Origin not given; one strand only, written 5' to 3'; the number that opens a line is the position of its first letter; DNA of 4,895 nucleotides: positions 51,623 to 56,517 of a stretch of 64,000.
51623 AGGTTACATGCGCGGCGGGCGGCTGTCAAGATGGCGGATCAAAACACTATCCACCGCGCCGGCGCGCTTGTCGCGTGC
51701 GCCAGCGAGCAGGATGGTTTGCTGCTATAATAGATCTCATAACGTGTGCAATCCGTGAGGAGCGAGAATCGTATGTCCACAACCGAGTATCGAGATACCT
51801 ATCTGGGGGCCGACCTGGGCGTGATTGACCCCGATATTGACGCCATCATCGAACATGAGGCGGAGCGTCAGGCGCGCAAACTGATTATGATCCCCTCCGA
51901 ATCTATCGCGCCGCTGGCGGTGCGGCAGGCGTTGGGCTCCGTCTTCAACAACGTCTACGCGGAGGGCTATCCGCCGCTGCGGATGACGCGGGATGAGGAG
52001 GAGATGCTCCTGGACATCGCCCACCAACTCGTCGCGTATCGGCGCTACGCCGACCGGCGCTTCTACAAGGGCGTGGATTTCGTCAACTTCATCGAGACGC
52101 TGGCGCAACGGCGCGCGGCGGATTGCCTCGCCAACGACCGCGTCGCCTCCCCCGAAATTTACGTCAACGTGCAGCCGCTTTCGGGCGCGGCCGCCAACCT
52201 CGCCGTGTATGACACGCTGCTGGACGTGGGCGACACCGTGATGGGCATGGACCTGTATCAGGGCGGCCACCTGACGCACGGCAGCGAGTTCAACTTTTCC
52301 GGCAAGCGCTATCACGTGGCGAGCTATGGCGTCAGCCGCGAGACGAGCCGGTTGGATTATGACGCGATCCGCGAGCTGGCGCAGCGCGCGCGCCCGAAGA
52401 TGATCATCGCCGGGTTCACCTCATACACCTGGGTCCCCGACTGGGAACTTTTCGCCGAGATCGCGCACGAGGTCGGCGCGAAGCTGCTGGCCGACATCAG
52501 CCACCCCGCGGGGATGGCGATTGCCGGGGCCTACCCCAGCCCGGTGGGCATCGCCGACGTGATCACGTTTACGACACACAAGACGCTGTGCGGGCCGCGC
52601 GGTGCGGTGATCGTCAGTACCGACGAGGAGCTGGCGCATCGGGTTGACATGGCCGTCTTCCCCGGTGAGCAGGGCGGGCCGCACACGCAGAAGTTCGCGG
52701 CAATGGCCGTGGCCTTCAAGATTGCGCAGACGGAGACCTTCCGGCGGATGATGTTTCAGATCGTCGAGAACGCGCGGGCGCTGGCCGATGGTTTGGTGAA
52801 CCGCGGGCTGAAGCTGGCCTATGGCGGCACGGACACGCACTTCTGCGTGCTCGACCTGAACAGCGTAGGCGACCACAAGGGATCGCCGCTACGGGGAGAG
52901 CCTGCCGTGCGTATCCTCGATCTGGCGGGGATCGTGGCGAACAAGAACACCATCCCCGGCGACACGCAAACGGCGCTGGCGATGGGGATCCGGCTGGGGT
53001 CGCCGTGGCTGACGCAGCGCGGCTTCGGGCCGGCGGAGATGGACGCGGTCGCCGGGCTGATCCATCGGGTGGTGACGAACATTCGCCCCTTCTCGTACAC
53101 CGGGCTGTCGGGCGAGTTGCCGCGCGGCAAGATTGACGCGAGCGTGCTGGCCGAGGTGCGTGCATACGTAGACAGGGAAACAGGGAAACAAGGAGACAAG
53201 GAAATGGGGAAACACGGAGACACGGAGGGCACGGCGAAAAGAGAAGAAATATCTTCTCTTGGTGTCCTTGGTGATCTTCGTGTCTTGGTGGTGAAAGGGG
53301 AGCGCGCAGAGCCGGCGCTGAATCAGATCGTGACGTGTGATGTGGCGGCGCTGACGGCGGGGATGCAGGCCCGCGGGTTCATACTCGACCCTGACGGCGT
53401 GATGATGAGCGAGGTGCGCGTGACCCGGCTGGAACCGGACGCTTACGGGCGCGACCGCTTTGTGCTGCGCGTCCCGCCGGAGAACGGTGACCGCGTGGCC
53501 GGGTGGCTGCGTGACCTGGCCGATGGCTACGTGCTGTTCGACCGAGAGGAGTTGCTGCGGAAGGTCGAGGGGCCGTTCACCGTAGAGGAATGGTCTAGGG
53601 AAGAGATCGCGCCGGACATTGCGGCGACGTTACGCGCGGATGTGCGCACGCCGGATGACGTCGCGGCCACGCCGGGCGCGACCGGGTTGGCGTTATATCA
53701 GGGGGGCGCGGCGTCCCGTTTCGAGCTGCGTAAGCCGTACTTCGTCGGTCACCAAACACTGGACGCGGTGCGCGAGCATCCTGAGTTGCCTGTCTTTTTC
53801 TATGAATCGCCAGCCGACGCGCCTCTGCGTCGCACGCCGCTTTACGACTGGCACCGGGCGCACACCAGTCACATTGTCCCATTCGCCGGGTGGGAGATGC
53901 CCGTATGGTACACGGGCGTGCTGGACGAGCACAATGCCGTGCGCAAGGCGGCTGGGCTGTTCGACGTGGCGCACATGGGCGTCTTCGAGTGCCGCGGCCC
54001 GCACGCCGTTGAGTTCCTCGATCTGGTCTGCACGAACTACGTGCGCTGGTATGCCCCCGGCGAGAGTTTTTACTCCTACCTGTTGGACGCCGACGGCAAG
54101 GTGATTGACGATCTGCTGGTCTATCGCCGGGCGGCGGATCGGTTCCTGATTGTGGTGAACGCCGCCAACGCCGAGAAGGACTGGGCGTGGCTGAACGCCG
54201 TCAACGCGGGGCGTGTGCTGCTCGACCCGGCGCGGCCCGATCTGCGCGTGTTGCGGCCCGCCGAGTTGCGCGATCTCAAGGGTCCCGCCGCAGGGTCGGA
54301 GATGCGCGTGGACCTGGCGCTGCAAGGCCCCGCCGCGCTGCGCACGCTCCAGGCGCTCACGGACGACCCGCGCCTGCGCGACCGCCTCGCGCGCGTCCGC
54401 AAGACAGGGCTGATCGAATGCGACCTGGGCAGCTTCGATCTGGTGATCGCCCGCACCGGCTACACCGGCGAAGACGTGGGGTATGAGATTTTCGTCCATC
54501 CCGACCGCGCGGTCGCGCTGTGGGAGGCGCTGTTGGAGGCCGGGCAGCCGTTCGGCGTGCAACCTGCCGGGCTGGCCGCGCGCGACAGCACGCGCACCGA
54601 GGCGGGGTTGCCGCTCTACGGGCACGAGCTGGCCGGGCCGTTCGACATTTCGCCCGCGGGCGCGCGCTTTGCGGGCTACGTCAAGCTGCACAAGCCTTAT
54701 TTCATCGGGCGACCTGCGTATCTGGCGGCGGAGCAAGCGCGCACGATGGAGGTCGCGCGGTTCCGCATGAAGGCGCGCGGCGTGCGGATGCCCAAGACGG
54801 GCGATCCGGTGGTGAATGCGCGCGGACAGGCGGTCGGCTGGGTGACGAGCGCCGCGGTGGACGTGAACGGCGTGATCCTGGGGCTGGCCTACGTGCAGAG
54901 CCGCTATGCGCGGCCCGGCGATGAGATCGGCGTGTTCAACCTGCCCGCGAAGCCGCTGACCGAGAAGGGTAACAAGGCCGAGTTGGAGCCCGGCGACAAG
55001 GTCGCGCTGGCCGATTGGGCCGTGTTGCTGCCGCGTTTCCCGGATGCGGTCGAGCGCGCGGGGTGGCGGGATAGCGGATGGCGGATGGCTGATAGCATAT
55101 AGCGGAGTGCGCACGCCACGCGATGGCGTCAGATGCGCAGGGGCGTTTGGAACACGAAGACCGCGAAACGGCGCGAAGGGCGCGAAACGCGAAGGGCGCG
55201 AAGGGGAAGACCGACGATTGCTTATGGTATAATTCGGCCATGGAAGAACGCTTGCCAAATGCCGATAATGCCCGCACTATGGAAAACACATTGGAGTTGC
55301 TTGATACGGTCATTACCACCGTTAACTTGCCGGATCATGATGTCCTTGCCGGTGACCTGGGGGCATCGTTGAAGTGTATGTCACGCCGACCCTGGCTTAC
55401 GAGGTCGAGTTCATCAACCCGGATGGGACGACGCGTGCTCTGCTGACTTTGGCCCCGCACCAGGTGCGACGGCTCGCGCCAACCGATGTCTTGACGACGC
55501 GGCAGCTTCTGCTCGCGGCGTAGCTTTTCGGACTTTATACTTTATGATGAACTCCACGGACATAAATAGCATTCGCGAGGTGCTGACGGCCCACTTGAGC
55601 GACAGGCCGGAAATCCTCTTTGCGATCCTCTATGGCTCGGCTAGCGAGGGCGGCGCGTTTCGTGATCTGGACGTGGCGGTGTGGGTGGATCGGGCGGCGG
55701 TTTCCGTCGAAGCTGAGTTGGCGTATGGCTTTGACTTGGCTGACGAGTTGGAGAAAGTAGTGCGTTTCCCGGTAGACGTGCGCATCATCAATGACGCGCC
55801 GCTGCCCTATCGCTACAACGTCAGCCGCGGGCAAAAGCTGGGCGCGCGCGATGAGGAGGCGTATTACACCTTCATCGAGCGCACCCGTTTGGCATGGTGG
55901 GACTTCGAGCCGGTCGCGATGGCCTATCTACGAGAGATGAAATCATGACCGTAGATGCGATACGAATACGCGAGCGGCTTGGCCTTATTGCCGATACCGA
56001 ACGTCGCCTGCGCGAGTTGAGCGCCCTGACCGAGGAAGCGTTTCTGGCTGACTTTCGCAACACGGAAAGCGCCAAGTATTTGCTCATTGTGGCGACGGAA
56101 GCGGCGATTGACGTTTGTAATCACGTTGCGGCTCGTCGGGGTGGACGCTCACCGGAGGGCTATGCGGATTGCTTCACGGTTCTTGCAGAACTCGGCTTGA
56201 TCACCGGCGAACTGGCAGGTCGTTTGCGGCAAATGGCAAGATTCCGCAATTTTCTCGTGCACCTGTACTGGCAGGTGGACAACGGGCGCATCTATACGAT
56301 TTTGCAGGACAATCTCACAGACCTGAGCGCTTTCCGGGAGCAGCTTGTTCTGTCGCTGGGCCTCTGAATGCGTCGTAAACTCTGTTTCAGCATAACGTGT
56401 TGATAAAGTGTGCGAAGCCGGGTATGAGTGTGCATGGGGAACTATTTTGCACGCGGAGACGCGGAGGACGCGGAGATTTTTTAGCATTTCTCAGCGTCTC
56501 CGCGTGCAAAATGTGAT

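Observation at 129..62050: Nearly every intergenic gap carries hairpin or palindromic elements from at least 6-8 families, many built from tandem 7-13 nt words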

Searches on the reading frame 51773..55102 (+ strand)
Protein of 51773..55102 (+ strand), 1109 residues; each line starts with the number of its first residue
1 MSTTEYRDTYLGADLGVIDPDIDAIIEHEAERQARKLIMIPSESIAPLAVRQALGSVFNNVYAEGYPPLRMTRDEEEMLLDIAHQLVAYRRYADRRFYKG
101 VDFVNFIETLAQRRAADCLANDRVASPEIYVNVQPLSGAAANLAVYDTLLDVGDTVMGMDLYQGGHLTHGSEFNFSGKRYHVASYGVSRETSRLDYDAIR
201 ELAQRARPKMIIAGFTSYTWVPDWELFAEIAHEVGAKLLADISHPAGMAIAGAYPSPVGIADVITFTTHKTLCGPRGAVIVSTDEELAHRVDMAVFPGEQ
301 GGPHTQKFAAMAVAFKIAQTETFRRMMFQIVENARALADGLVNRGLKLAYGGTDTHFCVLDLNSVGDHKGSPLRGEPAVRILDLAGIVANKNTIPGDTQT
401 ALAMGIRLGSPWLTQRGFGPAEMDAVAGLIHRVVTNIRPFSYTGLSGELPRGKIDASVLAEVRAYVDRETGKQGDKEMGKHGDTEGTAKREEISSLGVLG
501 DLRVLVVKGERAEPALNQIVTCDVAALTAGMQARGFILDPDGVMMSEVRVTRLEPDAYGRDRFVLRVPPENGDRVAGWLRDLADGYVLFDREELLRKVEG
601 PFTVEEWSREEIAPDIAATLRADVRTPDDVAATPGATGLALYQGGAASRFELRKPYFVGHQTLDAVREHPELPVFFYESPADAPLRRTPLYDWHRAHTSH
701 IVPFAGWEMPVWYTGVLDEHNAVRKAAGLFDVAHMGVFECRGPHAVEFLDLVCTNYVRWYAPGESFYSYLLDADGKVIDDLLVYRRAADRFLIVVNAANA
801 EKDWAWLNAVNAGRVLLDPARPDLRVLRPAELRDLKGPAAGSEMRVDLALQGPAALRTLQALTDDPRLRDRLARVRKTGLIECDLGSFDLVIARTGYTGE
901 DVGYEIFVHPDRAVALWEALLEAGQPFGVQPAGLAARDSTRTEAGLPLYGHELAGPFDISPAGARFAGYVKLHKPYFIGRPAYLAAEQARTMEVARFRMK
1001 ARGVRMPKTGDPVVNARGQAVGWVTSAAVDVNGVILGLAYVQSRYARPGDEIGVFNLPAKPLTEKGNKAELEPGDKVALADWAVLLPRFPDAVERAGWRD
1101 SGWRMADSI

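Call 40: search_protein_families(library=pfam, proteins=[window:51773-55102:+], max_evalue=0.00001)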
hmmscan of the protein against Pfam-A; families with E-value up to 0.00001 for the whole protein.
window:51773-55102:+ (1109 aa): 2 families
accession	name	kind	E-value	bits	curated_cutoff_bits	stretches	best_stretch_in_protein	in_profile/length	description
PF00464.25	SHMT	-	3.6e-113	378.6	27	2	92-430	52-399/399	Serine hydroxymethyltransferase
PF01571.26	GCV_T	-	1.1e-83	280.9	25.6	2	690-955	1-243/255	Aminomethyltransferase folate-binding domain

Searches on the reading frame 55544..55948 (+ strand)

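Call 40: search_protein_families(library=pfam, proteins=[window:55544-55948:+], max_evalue=0.00001)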
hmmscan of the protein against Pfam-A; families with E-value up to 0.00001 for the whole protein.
window:55544-55948:+ (134 aa): 1 family
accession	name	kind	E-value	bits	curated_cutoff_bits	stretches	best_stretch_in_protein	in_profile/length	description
PF18765.7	Polbeta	-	4.2e-11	43.3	26.9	1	14-104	3-92/93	Polymerase beta, Nucleotidyltransferase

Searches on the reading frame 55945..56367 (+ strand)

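Call 40: search_protein_families(library=pfam, proteins=[window:55945-56367:+], max_evalue=0.00001)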
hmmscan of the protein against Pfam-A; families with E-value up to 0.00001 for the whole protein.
window:55945-56367:+ (140 aa): 1 family
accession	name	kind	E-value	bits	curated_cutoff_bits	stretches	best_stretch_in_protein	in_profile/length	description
PF01934.22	HepT-like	-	2.5e-31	108.3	23.5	1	20-133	6-119/120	Ribonuclease HepT-like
